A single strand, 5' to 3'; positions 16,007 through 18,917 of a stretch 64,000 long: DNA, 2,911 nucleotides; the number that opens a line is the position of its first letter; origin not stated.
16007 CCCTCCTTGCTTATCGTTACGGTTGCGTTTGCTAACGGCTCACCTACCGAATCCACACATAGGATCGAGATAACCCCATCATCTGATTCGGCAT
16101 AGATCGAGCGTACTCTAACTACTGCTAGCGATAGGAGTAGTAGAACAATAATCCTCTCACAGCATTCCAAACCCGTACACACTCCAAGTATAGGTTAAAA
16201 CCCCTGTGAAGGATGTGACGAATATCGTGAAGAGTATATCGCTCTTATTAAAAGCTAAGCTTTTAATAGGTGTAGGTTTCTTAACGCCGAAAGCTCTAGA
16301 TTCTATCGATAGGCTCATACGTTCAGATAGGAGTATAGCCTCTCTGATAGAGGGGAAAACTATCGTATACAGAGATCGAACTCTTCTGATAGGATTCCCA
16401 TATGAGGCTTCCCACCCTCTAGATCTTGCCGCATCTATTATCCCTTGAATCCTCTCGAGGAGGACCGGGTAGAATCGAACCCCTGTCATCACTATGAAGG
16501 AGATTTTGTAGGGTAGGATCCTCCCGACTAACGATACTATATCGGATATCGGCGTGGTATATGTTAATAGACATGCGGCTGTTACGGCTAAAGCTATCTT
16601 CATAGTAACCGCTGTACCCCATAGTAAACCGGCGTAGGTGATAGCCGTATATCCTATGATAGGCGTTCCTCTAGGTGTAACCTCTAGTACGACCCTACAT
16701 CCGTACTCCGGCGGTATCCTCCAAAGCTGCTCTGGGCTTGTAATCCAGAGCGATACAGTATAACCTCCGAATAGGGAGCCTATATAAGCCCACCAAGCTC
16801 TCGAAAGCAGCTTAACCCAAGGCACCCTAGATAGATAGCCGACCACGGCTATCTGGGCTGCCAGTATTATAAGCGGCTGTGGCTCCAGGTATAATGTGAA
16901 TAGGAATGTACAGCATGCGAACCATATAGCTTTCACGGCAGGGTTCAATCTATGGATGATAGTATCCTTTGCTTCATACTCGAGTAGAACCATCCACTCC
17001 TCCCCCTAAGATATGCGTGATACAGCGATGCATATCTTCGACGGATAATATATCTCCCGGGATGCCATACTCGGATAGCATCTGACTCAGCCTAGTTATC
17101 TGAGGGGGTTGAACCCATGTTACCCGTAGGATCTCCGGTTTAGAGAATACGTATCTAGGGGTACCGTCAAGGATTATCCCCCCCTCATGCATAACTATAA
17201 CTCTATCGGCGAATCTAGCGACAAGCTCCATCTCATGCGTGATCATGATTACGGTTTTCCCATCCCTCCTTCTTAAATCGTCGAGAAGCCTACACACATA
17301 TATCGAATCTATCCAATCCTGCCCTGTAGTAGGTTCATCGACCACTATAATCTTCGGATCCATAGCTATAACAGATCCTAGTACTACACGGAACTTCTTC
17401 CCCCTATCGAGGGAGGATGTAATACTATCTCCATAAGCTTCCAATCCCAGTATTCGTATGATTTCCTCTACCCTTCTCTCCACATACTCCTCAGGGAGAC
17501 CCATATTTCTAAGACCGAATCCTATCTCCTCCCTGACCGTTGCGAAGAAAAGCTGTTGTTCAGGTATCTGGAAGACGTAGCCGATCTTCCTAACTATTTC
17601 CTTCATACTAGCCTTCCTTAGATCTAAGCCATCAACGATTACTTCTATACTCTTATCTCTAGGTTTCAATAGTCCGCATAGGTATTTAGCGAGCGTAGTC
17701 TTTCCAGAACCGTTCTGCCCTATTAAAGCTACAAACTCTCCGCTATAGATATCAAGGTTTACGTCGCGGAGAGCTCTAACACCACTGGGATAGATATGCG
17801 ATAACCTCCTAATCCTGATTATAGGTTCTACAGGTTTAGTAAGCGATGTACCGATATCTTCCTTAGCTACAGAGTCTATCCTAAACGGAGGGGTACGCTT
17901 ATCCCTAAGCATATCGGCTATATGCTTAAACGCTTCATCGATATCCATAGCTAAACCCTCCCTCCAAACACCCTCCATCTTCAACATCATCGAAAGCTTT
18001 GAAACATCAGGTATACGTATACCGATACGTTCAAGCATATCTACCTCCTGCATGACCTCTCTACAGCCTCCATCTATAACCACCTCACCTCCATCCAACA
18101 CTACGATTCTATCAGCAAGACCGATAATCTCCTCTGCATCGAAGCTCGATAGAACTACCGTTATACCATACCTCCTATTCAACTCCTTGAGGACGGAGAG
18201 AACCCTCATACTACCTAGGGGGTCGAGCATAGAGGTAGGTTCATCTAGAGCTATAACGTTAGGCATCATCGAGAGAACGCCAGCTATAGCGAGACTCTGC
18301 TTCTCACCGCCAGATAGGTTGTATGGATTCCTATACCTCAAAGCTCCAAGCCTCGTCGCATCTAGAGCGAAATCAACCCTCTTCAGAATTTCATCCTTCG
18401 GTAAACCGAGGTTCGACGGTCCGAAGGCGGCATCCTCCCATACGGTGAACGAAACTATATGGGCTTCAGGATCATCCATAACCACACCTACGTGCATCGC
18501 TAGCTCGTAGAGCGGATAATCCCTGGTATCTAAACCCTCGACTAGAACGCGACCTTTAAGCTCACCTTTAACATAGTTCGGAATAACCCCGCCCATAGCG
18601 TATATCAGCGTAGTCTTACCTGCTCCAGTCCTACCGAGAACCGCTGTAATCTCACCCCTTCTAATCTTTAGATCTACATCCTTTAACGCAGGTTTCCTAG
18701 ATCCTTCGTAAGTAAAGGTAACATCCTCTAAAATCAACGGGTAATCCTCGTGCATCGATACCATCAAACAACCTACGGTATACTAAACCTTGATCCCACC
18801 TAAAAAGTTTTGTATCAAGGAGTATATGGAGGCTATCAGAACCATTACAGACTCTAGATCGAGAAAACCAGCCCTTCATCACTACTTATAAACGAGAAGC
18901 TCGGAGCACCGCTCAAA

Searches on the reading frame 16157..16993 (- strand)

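Call 39: search_protein_families(library=pfam, proteins=[window:16157-16993:-], max_evalue=0.001)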
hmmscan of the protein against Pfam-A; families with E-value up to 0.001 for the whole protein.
window:16157-16993:- (278 aa): 1 family
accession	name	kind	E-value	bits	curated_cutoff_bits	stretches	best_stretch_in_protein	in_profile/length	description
PF02361.21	CbiQ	-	1.5e-25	90.6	25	1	11-237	3-210/216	Cobalt transport protein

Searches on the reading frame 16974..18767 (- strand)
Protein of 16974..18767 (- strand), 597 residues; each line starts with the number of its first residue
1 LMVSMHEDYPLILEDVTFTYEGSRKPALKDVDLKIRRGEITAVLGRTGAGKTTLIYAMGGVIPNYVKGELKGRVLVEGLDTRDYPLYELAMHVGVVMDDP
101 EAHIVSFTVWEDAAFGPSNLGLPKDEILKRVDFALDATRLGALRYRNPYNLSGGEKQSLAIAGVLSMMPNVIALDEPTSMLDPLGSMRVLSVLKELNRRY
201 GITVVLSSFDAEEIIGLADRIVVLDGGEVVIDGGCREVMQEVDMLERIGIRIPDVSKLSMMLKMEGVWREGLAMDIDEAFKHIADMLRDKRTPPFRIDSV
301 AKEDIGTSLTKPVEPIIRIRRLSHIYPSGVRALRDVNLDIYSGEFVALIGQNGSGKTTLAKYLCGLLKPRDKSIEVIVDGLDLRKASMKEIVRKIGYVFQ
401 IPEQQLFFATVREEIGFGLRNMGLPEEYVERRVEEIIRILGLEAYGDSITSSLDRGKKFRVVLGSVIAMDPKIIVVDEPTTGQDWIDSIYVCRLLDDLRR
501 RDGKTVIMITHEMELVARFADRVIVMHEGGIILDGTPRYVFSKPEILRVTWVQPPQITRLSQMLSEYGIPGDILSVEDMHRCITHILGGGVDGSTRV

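Call 39: search_protein_families(library=pfam, proteins=[window:16974-18767:-], max_evalue=0.001)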
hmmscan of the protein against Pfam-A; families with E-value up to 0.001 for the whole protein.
window:16974-18767:- (597 aa): 16 families
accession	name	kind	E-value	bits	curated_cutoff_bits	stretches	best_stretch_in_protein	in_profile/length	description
PF00005.33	ABC_tran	-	6e-49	166.6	25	2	333-481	1-137/137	ABC transporter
PF13304.12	AAA_21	-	2.4e-13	51.2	27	1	141-208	228-297/304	AAA domain, putative AbiEii toxin, Type IV TA system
PF13476.12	AAA_23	-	4.7e-09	37.6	27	0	329-367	6-43/201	AAA domain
PF13555.12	AAA_29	-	8.8e-08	32.2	27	0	31-59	15-43/61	P-loop containing region of AAA domain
PF02463.25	SMC_N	-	1.4e-07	31.6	40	0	324-361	4-42/220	RecF/RecN/SMC N terminal domain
PF13481.12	AAA_25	-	1.2e-06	28.7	27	0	14-56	8-51/195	AAA domain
PF13401.12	AAA_22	-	3e-06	28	27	0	344-397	6-56/130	AAA domain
PF13175.12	AAA_15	-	1.1e-05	25.7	32.1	0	331-399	12-83/374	AAA ATPase domain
PF03193.22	RsgA_GTPase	-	4.8e-05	23.7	30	0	27-59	96-127/174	RsgA GTPase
PF20720.3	nSTAND3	-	7.8e-05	22.9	27.2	0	344-373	18-47/155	Novel STAND NTPase 3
PF25199.1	nSTAND_NTPase5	-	9.2e-05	22.7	34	0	36-56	39-59/145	Novel STAND NTPase 5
PF02367.23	TsaE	-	0.00016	22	26.6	0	341-368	19-46/128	Threonylcarbamoyl adenosine biosynthesis protein TsaE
PF01935.23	DUF87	-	0.00023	21.7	23.2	0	346-378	26-57/220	Helicase HerA, central domain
PF05729.18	NACHT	-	0.00053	20.3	26.7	0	346-368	3-25/167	NACHT domain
PF13191.12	AAA_16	-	0.00083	20.3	32.6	0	342-369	23-50/167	AAA ATPase domain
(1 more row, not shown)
